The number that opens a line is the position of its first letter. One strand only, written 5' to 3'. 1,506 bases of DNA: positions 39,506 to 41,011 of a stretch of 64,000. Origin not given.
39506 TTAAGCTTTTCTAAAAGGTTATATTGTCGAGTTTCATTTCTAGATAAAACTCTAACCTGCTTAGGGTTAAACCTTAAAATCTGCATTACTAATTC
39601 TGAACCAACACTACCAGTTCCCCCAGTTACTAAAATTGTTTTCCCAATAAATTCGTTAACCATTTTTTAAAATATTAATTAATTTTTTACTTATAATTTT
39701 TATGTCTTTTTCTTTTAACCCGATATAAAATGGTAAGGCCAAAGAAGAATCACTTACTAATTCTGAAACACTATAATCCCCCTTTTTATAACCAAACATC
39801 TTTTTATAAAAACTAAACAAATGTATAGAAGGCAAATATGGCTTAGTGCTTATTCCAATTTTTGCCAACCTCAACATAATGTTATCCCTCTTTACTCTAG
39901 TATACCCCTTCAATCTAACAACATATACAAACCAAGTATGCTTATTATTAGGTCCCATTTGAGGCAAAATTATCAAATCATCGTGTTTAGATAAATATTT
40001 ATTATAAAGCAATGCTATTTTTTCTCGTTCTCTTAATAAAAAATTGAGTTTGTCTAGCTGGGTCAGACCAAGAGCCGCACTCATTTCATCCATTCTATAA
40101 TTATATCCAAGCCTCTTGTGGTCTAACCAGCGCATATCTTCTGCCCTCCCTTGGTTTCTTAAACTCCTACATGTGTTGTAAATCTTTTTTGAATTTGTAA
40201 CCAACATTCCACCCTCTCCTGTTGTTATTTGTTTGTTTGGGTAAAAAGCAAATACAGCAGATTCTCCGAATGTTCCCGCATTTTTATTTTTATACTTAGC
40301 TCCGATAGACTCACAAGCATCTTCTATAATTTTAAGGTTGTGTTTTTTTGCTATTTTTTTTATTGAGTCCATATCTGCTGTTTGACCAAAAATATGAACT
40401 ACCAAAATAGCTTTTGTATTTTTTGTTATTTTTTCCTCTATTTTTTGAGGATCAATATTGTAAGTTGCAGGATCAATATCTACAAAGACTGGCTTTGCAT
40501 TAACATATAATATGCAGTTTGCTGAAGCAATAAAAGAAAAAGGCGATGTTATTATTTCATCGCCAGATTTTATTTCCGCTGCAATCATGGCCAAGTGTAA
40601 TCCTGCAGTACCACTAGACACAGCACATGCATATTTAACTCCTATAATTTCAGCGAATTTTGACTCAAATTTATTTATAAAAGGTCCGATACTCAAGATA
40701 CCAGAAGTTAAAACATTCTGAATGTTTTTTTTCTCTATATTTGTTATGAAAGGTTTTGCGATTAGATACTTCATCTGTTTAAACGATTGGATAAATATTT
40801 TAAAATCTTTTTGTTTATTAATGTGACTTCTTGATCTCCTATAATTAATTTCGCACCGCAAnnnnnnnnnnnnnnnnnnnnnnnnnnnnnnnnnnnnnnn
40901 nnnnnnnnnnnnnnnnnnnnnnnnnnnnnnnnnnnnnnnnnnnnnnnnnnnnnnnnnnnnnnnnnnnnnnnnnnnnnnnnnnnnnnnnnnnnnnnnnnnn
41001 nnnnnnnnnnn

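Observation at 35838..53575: Two separate nonulosonic-acid (sialic/legionaminic-like) biosynthesis modules side by side in an AT-rich small-genome bacterium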

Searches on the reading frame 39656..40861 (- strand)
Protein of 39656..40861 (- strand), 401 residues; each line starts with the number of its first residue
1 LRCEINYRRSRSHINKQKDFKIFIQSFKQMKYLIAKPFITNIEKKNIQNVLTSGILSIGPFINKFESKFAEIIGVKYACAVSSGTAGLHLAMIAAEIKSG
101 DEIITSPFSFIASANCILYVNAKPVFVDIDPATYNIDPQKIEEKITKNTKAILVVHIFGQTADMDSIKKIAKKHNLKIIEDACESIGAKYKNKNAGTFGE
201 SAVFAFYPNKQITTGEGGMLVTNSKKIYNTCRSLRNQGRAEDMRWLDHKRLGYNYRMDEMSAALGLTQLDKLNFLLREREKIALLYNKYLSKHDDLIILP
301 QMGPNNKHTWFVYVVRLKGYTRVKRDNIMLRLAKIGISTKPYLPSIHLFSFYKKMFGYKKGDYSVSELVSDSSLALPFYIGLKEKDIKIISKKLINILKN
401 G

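Call 3: search_protein_families(library=pfam, proteins=[window:39656-40861:-])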
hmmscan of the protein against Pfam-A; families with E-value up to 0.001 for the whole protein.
window:39656-40861:- (401 aa): 5 families
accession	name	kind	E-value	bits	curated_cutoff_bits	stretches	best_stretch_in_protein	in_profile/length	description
PF01041.23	DegT_DnrJ_EryC1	-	4.6e-119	398.3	19.8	1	40-393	4-358/360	DegT/DnrJ/EryC1/StrS aminotransferase family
PF01053.26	Cys_Met_Meta_PP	-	4.3e-10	39.1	27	1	60-183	52-175/381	Cys/Met metabolism PLP-dependent enzyme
PF01212.27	Beta_elim_lyase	-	2.7e-07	30.6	27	1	62-290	34-265/288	Beta-eliminating lyase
PF00266.25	Aminotran_5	-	5.6e-07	29.3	21.5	1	62-188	45-182/371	Aminotransferase class-V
PF00155.27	Aminotran_1_2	-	1.2e-06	28.5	19.7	1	40-179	20-183/361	Aminotransferase class I and II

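Call 5: search_protein_families(library=ncbifam, proteins=[window:39656-40861:-])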
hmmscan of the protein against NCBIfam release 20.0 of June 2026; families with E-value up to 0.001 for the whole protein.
window:39656-40861:- (401 aa): 33 families (the best 25 are shown)
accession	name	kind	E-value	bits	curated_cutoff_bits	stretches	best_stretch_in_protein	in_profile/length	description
TIGR03588.1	PseC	equivalog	4.6e-98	328.6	423.5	1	39-398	9-380/380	UDP-4-amino-4,6-dideoxy-N-acetyl-beta-L-altrosamine transaminase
TIGR04181.1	NHT_00031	hypoth_equivalog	5.9e-90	301.7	420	1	35-377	4-357/359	LegC family aminotransferase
NF008658.2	PRK11658.1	equivalog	1.7e-71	240.9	631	1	34-398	7-377/379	UDP-4-amino-4-deoxy-L-arabinose aminotransferase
NF011936.0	PRK15407.1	equivalog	4.6e-68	229.9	423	2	42-239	47-252/440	lipopolysaccharide biosynthesis protein RfbH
NF008687.0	PRK11706.1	equivalog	3.3e-66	223.5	375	1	35-397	5-373/375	dTDP-4-amino-4,6-dideoxygalactose transaminase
TIGR04427.1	PLP_DesI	equivalog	1.6e-60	205.3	650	1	57-392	49-377/390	dTDP-4-dehydro-6-deoxyglucose aminotransferase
TIGR02379.1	ECA_wecE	subfamily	5e-55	186.8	434.85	1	36-398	6-375/376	dTDP-4-amino-4,6-dideoxy-D-glucose transaminase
TIGR01977.1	am_tr_V_EF2568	hypoth_equivalog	1.2e-08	34.4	377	1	79-194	66-186/376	cysteine desulfurase family protein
TIGR01326.1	OAH_OAS_sulfhy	subfamily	1.1e-07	30.9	495.1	1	60-182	57-179/418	O-acetylhomoserine aminocarboxypropyltransferase/cysteine synthase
NF005816.0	PRK07682.1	equivalog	1.1e-07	30.8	620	1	81-182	95-203/390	aminotransferase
NF004621.0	PRK05957.1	equivalog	2.8e-07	29.6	498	1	58-181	67-199/389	pyridoxal phosphate-dependent aminotransferase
NF004975.0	PRK06348.1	equivalog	3e-07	29.8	549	1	65-183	79-203/384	pyridoxal phosphate-dependent aminotransferase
NF006095.0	PRK08247.1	equivalog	6.5e-07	28.5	585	1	66-182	59-174/369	methionine biosynthesis PLP-dependent protein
NF006096.0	PRK08248.1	equivalog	7e-07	28.2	726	1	60-182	64-186/431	homocysteine synthase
NF006569.0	PRK09082.1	subfamily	7.7e-07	28.5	420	1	64-181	79-202/386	methionine aminotransferase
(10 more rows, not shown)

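Call 29: search_solved_structures(query=window:39656-40861:-, max_evalue=1e-20)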
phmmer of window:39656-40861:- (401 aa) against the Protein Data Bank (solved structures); distinct sequences matched with E-value up to 1e-20: 55.
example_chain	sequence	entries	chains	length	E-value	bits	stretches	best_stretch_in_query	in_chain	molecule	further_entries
3dr7_A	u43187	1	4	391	5.5e-79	269.1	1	33-392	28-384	Putative perosamine synthetase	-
3bn1_A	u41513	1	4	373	7.9e-79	268.5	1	35-392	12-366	Perosamine synthetase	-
3dr4_A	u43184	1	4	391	3.7e-78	266.3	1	33-392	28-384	Putative perosamine synthetase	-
7b0m_AAA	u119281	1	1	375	2.4e-70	240.6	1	35-398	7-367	Sugar aminotransferase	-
7b0d_A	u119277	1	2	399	1.4e-68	234.8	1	45-392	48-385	Glutamine--scyllo-inositol transaminase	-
3frk_A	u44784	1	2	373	1.7e-67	231.2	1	55-393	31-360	QdtB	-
8e75_A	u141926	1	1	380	1.3e-55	192.1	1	41-389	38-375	DegT/DnrJ/EryC1/StrS aminotransferase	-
8e77_A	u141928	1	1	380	1.3e-55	192.1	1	41-389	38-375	DegT/DnrJ/EryC1/StrS aminotransferase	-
4lc3_A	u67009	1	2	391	1.4e-55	192.1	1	39-390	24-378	Putative UDP-4-amino-4-deoxy-l-arabinose--oxoglutarate aminotransferase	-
8vr3_A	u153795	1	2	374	1.1e-54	189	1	34-398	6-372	DegT/DnrJ/EryC1/StrS aminotransferase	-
8vr5_A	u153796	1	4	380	1.3e-54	188.9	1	35-398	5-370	DegT/DnrJ/EryC1/StrS aminotransferase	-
3nyu_A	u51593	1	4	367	1.3e-54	188.8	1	46-397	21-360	Aminotransferase WbpE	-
3nu7_A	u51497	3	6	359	3.6e-54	187.4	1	46-394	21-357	Aminotransferase WbpE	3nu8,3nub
1mdo_A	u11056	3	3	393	6.2e-54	186.6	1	36-388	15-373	ArnB aminotransferase | UDP-4-amino-4-deoxy-L-arabinose--oxoglutarate aminotransferase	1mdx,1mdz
3nys_A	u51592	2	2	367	8.7e-54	186.1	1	46-397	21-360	Aminotransferase WbpE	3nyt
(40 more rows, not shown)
